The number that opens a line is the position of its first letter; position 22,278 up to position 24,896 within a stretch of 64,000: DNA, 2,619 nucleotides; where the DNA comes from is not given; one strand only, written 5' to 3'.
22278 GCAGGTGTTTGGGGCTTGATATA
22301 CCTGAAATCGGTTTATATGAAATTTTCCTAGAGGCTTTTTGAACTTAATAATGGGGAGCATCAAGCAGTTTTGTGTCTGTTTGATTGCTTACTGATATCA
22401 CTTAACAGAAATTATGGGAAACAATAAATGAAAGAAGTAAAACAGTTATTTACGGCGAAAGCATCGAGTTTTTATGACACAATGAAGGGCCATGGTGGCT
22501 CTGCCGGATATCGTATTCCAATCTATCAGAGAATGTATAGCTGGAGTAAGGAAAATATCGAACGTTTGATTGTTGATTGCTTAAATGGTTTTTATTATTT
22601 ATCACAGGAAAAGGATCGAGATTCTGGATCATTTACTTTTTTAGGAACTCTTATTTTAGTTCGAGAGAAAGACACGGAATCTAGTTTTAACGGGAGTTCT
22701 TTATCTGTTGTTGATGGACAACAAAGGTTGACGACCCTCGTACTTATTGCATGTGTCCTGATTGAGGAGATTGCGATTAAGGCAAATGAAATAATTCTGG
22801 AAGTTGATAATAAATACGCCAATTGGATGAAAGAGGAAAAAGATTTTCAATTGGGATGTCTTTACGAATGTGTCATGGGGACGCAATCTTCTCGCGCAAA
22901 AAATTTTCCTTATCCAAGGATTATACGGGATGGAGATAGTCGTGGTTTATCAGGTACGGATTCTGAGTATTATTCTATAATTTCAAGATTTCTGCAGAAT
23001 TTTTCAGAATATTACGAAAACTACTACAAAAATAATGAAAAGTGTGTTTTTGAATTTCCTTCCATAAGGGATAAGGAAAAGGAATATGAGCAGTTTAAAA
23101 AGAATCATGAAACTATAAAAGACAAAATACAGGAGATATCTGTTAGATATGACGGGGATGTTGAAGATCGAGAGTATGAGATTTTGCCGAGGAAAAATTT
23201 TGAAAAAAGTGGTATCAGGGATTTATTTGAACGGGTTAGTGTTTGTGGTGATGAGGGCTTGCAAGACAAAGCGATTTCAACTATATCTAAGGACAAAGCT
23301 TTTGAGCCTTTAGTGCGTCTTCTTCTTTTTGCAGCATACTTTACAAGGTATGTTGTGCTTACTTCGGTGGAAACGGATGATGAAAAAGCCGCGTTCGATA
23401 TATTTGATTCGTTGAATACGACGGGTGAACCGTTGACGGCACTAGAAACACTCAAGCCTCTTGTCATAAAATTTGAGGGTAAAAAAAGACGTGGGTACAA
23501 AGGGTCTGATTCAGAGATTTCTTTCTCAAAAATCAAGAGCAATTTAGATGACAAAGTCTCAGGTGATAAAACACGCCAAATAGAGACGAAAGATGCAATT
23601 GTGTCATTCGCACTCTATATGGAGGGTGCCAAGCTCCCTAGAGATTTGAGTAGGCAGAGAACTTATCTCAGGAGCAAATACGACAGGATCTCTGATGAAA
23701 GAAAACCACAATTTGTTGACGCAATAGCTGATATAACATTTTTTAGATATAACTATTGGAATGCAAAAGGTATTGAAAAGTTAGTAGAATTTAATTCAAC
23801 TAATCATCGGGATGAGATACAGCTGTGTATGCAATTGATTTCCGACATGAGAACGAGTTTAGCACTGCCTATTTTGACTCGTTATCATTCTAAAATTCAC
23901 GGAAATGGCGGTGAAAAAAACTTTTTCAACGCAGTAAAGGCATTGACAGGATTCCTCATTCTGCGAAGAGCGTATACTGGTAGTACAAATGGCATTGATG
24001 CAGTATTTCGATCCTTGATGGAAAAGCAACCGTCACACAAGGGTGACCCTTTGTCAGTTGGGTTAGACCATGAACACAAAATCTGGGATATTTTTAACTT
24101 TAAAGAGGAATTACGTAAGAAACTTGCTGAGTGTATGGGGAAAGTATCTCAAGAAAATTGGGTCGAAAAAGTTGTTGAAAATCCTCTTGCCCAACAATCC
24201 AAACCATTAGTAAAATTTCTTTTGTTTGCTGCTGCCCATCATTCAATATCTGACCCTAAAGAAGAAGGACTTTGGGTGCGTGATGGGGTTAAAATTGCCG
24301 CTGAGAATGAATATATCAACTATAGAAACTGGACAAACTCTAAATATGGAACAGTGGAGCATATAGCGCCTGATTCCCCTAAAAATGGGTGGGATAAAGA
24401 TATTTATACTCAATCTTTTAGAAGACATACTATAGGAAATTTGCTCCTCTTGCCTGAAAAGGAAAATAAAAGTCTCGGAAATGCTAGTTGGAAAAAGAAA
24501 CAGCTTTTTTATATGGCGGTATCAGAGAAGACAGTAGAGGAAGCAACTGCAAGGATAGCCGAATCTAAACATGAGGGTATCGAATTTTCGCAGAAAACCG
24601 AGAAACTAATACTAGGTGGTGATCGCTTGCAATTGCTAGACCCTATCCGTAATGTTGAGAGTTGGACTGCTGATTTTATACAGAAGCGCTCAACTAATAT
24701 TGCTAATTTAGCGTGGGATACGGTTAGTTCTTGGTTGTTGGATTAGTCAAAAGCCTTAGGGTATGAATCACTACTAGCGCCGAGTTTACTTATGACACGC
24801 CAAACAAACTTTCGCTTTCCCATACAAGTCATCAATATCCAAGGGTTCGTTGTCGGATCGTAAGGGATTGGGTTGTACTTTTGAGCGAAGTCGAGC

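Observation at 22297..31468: Five-gene SspABCD-SspE-type phosphorothioate modification/defence island inserted between acnB and mdh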

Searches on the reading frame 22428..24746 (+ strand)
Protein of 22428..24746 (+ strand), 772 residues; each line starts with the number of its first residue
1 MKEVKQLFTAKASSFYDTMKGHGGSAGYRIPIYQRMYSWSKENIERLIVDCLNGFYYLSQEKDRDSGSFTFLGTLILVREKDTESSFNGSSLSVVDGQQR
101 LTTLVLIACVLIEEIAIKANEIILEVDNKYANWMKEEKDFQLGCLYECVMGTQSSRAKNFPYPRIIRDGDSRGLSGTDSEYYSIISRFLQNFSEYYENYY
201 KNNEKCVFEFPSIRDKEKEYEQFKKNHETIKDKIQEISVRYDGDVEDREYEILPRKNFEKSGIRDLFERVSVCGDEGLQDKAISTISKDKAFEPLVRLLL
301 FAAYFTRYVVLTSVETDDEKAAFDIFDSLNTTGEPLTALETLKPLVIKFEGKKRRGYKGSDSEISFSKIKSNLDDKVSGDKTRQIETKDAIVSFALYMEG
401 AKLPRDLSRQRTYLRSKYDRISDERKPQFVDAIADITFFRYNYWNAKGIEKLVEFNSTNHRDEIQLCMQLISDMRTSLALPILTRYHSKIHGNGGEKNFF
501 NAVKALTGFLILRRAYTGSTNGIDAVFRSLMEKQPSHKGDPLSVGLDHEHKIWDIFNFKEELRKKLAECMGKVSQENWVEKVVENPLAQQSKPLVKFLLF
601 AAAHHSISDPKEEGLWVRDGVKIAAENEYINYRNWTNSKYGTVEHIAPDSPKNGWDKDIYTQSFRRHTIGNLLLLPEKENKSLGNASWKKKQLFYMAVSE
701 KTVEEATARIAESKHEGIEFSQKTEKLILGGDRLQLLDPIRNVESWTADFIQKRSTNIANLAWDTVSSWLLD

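Call 4: search_protein_families(library=pfam, proteins=[window:22428-24746:+], max_evalue=0.01)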
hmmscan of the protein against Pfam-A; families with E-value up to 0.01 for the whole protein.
window:22428-24746:+ (772 aa): 3 families
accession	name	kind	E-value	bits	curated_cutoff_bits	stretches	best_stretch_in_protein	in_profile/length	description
PF03235.19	GmrSD_N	-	1.6e-29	103.9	33.2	1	27-345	11-197/199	GmrSD restriction endonuclease, N-terminal domain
PF07510.16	GmrSD_C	-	2.8e-13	50.4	23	1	633-760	40-137/138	GmrSD restriction endonucleases, C-terminal domain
PF01814.28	Hemerythrin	-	0.0062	17.5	25.3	0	179-248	30-97/127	Hemerythrin HHE cation binding domain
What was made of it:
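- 22428..24746 (+): sspE: PT-sensing GTPase (DUF262/GmrSD_N) fused to an HNH-type nickase (DUF1524/GmrSD_C), 772 aa. This is the strain-specific effector cassette. Pfam GmrSD_N 1.6e-29 and GmrSD_C 2.8e-13 (call 4).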

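Call 5: search_protein_families(library=padloc, proteins=[window:22428-24746:+], max_evalue=0.01)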
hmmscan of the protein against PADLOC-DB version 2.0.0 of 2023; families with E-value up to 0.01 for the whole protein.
window:22428-24746:+ (772 aa): 32 families (the best 25 are shown)
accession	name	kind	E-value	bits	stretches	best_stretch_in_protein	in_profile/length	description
PDLC02786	SspE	-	2.7e-266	883.8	1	4-770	2-765/766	SspE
PDLC02792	SspE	-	1.5e-175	583.8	1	3-770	1-771/771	SspE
PDLC02789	SspE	-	8.6e-117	389.5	1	8-770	2-749/749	SspE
PDLC02783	SspE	-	9e-111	369.5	2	152-769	179-792/793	SspE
PDLC02791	SspE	-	5.5e-76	254.4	1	7-770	2-774/775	SspE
PDLC02790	SspE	-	2.2e-53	179.4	1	12-770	2-776/776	SspE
PDLC02787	SspE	-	4e-44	149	1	25-770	21-727/727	SspE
PDLC02784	SspE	-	3.9e-41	139.3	1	68-770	18-713/714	SspE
PDLC02785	SspE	-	5.6e-40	135.3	2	23-423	16-408/785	SspE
PDLC02788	SspE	-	2.4e-33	113.4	2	28-372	21-367/797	SspE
PDLC04154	HEC-06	-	1.8e-30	104.2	3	6-121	5-102/569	-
PDLC02695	Orf5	-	1.7e-28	97.4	2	26-129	18-116/601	Orf5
PDLC04157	HEC-06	-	8.5e-27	91.9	3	27-130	22-112/558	-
PDLC04155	HEC-06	-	9e-27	91.8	3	27-120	20-99/562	-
PDLC02687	Orf5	-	2.2e-26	90.7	3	23-115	13-90/543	Orf5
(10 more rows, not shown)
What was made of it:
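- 22428..24746 (+): PADLOC SspE 2.7e-266 over the full length (call 5).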

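Call 6: search_protein_families(library=ncbifam, proteins=[window:22428-24746:+], max_evalue=0.00001)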
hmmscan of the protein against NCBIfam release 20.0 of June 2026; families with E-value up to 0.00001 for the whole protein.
window:22428-24746:+ (772 aa): 0 families

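Call 12: find_encoding_contigs(protein=window:22428-24746:+, flank=10000, max_places=10)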
Protein window:22428-24746:+ (772 aa): no gene with exactly this product is on record in the collection.

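Call 19: find_homologous_proteins(query=window:22428-24746:+, max_evalue=1e-20)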
Query window:22428-24746:+ (772 aa): 765 proteins with E <= 1e-20 among 8000 candidates; the best 120 are listed.
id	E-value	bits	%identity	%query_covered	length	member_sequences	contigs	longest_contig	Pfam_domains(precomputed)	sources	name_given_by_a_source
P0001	0.0e+0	1758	100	100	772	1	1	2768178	PF07510.17,PF03235.20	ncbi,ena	-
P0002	1.6e-267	908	55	100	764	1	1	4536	PF07510.17,PF03235.20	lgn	-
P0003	1.9e-247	841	51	100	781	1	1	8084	PF07510.17,PF03235.20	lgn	-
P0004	2.6e-237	808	50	100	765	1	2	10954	PF07510.17,PF03235.20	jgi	jgi:uncharacterized protein with ParB-like and HNH nuclease domain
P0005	1.4e-228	779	49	99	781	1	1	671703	PF07510.17,PF03235.20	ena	-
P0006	7.5e-225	767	49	100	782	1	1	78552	PF07510.17,PF03235.20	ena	-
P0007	2.9e-224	765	47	100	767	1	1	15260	PF07510.17,PF03235.20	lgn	-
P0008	6.9e-223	760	48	100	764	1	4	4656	PF07510.17,PF03235.20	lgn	-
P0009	1.7e-222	759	48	99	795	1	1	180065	PF07510.17,PF03235.20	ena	-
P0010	4.3e-222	758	47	97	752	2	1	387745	PF07510.17,PF03235.20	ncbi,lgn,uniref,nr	ncbi:Protein of unknown function [Aidingimonas halophila]|uniref:DUF262 domain-containing protein n=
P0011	8.1e-220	750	48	99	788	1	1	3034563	PF07510.17,PF03235.20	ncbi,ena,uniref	ncbi:DUF262 domain-containing HNH endonuclease family protein [Candidatus Spongiihabitans sp.]|unire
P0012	2.1e-219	749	47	100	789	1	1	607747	PF07510.17,PF03235.20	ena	-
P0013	2.8e-219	748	47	99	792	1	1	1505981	PF07510.17,PF03235.20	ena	-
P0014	1.2e-218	746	47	100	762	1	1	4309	PF07510.17,PF03235.20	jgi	-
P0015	2.1e-218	745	48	99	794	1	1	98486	PF07510.17,PF03235.20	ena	-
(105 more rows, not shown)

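Call 21: list_cluster_members(proteins=[P0001])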
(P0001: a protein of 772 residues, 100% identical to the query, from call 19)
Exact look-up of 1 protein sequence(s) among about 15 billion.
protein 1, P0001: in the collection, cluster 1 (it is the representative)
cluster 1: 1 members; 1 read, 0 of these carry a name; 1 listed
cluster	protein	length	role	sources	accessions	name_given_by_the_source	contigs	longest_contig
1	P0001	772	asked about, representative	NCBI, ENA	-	-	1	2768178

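Call 22: find_encoding_contigs(protein=P0005, flank=10000, max_places=3)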
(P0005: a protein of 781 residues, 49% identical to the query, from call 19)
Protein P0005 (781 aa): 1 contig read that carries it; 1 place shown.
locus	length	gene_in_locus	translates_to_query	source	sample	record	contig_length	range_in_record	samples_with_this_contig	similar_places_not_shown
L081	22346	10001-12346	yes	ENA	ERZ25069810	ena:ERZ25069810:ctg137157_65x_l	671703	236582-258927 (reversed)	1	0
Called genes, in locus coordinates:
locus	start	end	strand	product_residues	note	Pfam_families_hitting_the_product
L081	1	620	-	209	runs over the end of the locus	PF13263:PHP_C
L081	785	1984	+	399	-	PF01969:Ni_insertion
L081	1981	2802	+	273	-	-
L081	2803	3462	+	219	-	PF00731:AIRC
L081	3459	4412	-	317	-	PF00248:Aldo_ket_red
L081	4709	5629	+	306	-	PF13182:DUF4007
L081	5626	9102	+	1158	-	-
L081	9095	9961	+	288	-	PF01507:PAPS_reduct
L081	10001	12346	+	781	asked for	PF03235:GmrSD_N, PF07510:GmrSD_C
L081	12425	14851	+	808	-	-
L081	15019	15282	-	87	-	-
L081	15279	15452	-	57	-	-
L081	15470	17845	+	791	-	PF00082:Peptidase_S8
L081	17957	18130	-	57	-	-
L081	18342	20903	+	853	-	PF00082:Peptidase_S8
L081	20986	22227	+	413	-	PF04326:SLFN_AlbA_2, PF13749:HATPase_c_4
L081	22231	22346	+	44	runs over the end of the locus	-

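Call 23: find_encoding_contigs(protein=P0004, flank=10000, max_places=3)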
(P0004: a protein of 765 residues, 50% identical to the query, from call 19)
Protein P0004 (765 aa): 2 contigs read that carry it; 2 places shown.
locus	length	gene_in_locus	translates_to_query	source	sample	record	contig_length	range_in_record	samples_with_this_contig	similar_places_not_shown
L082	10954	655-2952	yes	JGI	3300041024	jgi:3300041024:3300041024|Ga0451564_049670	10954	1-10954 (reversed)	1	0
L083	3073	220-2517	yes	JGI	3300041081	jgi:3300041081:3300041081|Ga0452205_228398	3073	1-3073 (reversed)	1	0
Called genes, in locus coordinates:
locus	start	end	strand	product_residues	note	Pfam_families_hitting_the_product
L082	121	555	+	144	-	-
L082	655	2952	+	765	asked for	PF03235:GmrSD_N, PF07510:GmrSD_C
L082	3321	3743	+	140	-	PF05099:TerB (weak)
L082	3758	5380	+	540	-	PF04851:ResIII, PF00270:DEAD, PF13604:AAA_30 (weak), PF13872:AAA_34 (weak), PF18766:SWI2_SNF2 (weak), PF00271:Helicase_C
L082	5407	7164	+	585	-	PF02518:HATPase_c (weak), PF13589:HATPase_c_3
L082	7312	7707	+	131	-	-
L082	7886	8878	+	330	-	PF09565:RE_NgoFVII (weak), PF13091:PLDc_2 (faint)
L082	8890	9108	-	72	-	-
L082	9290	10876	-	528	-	PF13489:Methyltransf_23 (weak)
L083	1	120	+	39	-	?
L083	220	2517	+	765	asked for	PF03235:GmrSD_N, PF07510:GmrSD_C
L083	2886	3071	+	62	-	?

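Call 27: search_solved_structures(query=window:22428-24746:+, show_alignments=2, max_evalue=0.001)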
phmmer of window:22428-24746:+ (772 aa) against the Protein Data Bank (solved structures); distinct sequences matched with E-value up to 0.001: 5.
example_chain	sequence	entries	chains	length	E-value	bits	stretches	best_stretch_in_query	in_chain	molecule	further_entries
20yv_A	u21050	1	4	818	4.6e-99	335.8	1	3-770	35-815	DUF262 domain-containing protein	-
20yw_A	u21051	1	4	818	2.9e-98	333.2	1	3-770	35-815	DUF262 domain-containing protein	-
6jiv_D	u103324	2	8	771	3.1e-87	296.7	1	3-770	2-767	SspE protein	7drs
7drr_D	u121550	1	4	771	2.1e-86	294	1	3-770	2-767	SspE protein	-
7dri_A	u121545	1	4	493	3.1e-51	177.7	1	328-770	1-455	DUF1524 domain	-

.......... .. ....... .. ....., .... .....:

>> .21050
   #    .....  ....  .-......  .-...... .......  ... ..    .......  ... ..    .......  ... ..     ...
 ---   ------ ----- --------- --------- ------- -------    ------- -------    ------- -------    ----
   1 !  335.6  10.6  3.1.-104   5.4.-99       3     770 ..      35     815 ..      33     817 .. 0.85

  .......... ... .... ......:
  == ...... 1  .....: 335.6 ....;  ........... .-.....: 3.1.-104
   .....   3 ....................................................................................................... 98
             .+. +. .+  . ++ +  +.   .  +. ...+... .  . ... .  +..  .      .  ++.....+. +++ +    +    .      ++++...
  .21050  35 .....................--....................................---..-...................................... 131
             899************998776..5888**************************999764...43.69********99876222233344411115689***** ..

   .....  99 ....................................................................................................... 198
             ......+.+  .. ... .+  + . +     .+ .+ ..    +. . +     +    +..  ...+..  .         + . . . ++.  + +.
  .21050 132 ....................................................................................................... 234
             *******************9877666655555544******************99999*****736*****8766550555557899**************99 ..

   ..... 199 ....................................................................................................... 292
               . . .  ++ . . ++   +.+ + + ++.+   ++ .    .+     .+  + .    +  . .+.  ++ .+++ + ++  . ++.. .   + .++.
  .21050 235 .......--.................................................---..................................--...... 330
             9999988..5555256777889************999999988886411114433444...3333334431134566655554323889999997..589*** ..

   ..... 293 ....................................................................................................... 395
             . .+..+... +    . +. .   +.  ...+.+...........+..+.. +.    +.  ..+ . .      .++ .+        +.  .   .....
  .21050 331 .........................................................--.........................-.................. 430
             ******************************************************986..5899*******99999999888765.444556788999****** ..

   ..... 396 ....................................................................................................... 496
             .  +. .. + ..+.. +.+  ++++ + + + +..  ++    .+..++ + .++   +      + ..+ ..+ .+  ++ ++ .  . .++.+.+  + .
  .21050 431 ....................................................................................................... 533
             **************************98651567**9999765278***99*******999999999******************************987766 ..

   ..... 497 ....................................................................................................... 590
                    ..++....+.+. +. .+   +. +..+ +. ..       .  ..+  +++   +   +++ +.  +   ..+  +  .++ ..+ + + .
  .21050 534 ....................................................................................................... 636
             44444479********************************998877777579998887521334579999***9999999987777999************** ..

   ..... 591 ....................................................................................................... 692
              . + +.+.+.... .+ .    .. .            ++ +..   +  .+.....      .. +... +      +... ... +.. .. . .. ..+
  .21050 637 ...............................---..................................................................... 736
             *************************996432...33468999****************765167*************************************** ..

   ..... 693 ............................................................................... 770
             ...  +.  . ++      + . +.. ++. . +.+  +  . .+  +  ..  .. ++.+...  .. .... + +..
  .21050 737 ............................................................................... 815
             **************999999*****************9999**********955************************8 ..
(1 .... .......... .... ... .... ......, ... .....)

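Call 50: search_protein_families(library=padloc, proteins=[L081:12425-14851:+], max_evalue=0.001)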
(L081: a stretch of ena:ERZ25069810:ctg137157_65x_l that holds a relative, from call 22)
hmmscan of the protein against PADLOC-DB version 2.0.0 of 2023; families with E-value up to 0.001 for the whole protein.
L081:12425-14851:+ (808 aa): 0 families
